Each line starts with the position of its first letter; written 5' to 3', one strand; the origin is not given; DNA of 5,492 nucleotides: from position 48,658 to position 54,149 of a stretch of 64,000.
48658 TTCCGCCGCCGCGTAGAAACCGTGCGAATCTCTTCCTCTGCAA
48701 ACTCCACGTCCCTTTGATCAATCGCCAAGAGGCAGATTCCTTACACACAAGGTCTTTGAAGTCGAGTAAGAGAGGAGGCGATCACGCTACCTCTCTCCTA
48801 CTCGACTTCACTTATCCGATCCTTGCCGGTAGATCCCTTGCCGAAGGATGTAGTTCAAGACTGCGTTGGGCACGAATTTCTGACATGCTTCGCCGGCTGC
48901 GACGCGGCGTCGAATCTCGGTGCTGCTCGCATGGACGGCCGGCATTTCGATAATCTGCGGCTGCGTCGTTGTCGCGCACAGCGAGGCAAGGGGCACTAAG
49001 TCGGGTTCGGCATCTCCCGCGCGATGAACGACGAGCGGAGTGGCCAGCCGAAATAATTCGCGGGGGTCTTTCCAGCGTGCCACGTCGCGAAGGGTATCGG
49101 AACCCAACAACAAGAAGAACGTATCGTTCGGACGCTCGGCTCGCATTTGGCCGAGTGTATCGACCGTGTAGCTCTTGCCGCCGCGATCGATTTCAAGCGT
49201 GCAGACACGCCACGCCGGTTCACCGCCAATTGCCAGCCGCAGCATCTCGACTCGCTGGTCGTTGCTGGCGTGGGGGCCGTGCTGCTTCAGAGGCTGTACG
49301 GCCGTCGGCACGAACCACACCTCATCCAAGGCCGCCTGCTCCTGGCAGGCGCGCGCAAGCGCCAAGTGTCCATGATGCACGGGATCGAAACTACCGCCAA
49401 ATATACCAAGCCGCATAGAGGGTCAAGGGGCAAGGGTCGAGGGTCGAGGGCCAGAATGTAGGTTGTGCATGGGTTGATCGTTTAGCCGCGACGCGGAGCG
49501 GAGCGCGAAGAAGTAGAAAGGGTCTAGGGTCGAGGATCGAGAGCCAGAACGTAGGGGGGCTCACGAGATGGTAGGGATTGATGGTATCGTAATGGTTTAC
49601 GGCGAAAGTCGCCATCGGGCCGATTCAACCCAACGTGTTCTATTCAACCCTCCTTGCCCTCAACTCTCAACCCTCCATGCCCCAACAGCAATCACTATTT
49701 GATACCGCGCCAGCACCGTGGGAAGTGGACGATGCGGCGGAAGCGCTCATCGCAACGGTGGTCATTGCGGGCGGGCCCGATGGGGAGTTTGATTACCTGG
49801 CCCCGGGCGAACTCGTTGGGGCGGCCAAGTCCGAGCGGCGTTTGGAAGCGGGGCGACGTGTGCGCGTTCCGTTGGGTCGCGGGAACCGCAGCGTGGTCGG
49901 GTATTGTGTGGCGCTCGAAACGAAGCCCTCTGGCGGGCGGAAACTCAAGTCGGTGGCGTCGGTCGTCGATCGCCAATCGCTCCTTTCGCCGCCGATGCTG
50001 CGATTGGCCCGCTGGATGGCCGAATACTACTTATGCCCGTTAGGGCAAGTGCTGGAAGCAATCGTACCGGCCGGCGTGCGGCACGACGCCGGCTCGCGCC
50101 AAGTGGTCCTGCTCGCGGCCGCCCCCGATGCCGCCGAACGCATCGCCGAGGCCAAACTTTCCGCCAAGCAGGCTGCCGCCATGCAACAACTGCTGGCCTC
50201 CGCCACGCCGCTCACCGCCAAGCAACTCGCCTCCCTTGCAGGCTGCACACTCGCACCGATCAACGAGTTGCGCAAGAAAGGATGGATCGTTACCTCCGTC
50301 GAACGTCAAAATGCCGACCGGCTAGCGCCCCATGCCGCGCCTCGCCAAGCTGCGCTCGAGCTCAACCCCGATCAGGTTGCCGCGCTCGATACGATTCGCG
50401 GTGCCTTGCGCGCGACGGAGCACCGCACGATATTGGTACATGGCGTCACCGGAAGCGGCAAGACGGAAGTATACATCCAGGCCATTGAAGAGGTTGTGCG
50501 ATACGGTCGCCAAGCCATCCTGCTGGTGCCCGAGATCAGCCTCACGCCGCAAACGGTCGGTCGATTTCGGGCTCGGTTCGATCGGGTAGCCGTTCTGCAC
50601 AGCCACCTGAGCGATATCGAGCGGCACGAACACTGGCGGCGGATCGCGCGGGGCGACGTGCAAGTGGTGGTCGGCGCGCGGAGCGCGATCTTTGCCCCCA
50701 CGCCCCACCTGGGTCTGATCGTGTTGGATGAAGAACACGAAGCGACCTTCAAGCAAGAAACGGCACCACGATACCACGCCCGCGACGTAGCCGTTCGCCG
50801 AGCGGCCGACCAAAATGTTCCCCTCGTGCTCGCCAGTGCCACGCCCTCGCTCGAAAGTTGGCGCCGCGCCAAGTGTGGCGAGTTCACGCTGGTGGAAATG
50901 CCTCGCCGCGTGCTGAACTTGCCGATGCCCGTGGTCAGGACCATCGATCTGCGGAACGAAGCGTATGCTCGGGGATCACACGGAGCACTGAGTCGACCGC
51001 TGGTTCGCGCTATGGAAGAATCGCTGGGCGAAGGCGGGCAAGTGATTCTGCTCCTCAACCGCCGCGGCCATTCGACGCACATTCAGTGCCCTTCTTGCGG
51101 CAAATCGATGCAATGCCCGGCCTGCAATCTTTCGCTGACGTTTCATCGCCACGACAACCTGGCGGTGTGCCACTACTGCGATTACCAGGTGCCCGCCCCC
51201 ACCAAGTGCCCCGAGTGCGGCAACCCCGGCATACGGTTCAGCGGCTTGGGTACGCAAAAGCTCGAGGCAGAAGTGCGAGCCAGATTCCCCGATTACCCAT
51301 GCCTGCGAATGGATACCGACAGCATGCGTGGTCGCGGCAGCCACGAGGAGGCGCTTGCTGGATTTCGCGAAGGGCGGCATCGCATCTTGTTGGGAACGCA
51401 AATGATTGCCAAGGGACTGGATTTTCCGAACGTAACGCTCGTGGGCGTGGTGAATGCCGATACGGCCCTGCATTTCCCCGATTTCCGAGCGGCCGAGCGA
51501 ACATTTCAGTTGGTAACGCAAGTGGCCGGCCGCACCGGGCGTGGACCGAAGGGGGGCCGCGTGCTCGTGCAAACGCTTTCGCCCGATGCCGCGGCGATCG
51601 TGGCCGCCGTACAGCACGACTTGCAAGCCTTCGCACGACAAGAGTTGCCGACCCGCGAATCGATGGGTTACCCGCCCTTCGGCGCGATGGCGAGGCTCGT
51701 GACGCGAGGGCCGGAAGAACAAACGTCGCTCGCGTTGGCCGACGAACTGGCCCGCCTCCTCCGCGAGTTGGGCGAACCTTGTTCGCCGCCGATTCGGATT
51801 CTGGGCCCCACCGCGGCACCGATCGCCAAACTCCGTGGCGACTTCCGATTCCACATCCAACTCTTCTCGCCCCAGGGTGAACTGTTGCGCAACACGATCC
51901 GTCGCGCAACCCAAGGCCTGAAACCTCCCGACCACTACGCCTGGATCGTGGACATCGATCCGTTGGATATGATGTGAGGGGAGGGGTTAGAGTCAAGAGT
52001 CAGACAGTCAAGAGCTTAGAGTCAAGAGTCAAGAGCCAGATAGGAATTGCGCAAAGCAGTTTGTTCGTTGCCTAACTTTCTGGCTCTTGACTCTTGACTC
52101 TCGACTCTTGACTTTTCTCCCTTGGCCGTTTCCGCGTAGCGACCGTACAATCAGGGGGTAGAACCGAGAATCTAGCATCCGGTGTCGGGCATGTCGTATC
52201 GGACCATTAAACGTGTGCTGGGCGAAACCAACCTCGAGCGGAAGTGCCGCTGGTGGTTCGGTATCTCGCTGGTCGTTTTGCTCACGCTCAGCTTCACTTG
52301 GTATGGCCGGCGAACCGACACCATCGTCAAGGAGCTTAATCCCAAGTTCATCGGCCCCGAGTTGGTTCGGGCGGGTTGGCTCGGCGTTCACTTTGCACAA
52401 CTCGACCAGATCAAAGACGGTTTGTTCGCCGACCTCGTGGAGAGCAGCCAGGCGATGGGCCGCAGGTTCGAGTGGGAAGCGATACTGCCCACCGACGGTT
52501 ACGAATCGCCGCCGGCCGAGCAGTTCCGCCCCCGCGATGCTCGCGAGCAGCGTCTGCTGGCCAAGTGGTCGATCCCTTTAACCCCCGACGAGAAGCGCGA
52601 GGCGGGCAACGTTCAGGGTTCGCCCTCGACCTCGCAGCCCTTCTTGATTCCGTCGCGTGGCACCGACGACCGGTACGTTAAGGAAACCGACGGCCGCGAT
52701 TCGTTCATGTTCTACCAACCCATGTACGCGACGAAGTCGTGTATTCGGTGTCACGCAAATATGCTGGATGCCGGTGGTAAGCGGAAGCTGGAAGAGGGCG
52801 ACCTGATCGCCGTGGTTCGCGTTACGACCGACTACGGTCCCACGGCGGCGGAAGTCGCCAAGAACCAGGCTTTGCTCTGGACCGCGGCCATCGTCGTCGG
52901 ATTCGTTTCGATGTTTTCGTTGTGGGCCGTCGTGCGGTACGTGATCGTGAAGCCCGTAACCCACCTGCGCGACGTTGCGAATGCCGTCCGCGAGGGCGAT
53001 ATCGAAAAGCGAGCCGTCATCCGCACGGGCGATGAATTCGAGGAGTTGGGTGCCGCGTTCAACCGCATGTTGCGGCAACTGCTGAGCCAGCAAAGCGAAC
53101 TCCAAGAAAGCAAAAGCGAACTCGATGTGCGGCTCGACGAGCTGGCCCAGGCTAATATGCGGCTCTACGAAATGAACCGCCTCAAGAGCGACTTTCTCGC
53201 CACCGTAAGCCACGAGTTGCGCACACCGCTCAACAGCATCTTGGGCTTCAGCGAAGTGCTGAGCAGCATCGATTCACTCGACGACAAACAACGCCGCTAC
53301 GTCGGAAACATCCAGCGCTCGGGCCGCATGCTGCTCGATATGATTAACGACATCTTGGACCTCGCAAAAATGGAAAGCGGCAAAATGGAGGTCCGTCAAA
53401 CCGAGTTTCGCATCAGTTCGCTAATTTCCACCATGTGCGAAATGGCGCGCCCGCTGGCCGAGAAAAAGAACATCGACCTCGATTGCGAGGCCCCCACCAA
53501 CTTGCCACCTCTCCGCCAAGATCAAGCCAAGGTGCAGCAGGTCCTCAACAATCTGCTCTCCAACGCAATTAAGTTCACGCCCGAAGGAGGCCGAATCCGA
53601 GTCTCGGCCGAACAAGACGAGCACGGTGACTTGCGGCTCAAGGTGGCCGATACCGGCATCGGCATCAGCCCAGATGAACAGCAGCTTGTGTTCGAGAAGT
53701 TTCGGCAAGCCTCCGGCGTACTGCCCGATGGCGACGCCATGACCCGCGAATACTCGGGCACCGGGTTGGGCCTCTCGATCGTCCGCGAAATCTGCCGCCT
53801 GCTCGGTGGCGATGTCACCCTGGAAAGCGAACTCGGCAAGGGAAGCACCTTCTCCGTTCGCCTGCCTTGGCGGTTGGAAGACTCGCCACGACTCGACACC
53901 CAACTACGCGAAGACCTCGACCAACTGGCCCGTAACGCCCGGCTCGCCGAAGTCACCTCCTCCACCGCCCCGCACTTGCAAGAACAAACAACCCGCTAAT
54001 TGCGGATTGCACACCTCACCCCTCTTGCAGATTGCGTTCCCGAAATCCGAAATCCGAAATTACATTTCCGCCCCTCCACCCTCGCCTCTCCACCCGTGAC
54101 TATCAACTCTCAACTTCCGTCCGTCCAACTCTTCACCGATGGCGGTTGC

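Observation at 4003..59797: Dispersed superfamily of palindromes whose arms are tandem 7-9 nt units ending in GAG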

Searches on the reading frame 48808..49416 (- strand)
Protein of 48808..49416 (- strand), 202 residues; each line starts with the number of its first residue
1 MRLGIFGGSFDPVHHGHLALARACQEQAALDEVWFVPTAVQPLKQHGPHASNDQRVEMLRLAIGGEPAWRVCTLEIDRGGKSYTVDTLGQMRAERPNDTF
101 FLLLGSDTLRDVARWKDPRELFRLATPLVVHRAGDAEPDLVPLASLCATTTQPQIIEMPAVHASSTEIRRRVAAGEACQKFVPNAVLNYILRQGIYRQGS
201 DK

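Call 13: search_protein_families(library=pfam, proteins=[window:48808-49416:-])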
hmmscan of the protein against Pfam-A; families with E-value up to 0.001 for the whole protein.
window:48808-49416:- (202 aa): 1 family
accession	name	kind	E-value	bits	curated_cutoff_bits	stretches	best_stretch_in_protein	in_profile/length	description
PF01467.32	CTP_transf_like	-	4.4e-22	79.2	21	1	5-171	1-133/133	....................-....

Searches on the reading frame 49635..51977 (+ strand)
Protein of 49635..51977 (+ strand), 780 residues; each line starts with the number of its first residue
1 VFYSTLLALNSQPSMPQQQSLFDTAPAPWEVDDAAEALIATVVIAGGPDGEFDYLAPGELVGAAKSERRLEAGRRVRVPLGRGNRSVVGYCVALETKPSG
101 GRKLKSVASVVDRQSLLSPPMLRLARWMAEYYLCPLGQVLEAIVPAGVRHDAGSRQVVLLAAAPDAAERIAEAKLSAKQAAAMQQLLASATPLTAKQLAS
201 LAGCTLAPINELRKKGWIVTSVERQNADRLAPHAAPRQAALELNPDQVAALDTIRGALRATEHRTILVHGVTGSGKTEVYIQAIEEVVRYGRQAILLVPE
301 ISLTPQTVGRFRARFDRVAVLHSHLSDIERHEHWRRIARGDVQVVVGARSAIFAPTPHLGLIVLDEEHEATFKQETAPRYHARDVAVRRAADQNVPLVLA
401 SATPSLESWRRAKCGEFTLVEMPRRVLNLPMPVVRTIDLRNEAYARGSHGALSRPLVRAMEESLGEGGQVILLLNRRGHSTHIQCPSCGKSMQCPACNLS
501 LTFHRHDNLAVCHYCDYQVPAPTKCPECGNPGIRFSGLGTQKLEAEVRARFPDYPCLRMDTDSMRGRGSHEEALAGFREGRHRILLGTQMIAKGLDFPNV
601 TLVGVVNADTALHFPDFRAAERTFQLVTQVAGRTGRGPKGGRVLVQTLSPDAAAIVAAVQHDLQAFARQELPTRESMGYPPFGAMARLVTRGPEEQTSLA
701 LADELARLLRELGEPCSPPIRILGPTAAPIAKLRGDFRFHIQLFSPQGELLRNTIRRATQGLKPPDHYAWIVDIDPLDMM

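Call 13: search_protein_families(library=pfam, proteins=[window:49635-51977:+])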
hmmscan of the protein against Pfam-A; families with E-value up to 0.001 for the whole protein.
window:49635-51977:+ (780 aa): 6 families
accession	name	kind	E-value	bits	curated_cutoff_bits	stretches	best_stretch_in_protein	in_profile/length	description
PF17764.6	PriA_3primeBD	-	3.5e-23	81.7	22.7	1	42-145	2-96/96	3'DNA-binding domain (3'BD)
PF00270.35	DEAD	-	2.8e-19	69.9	26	1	246-407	3-162/167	DEAD/DEAH box helicase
PF18074.6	PriA_C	-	2.3e-17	64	26.9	1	681-776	1-95/95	Primosomal protein N C-terminal domain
PF04851.21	ResIII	-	8.5e-14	52.2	22.5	1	241-404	2-162/164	Type III restriction enzyme, res subunit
PF00271.37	Helicase_C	-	1e-10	42.2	23.5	1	554-636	40-108/110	Helicase conserved C-terminal domain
PF18319.7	Zn_ribbon_PriA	-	4.6e-09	36.5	26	1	494-520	1-27/27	PriA DNA helicase Cys-rich region (CRR) domain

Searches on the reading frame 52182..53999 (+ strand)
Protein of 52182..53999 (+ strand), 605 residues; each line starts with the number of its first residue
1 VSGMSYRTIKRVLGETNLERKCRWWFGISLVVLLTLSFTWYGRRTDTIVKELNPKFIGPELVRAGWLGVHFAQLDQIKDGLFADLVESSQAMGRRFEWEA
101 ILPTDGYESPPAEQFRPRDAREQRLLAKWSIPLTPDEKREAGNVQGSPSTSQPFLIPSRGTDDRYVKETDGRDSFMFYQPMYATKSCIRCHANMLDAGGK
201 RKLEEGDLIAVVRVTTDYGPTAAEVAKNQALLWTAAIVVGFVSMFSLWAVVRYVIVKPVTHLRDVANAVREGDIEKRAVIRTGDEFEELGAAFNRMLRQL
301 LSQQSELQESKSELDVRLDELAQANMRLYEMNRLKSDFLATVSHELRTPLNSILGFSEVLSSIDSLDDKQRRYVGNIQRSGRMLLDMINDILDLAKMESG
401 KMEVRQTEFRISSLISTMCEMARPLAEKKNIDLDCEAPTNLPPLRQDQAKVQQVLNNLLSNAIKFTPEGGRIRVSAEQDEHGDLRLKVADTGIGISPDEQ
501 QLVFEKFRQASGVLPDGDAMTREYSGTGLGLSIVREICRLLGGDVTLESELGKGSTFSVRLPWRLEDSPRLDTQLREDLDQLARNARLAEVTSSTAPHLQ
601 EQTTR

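Call 13: search_protein_families(library=pfam, proteins=[window:52182-53999:+])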
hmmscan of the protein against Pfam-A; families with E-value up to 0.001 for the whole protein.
window:52182-53999:+ (605 aa): 4 families
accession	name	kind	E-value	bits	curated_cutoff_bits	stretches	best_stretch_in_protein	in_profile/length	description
PF02518.31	HATPase_c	-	6.3e-32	110.8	26.4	1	447-563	2-109/111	Histidine kinase-, DNA gyrase B-, and HSP90-like ATPase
PF00512.31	HisKA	-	1.9e-22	79.5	26.9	1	335-400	2-66/66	His Kinase A (phospho-acceptor) domain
PF00672.30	HAMP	-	3.8e-11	43.6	25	1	253-300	4-51/53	HAMP domain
PF11845.13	Tll0287-like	-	0.00013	22.8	24.1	1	117-214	70-141/144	Tll0287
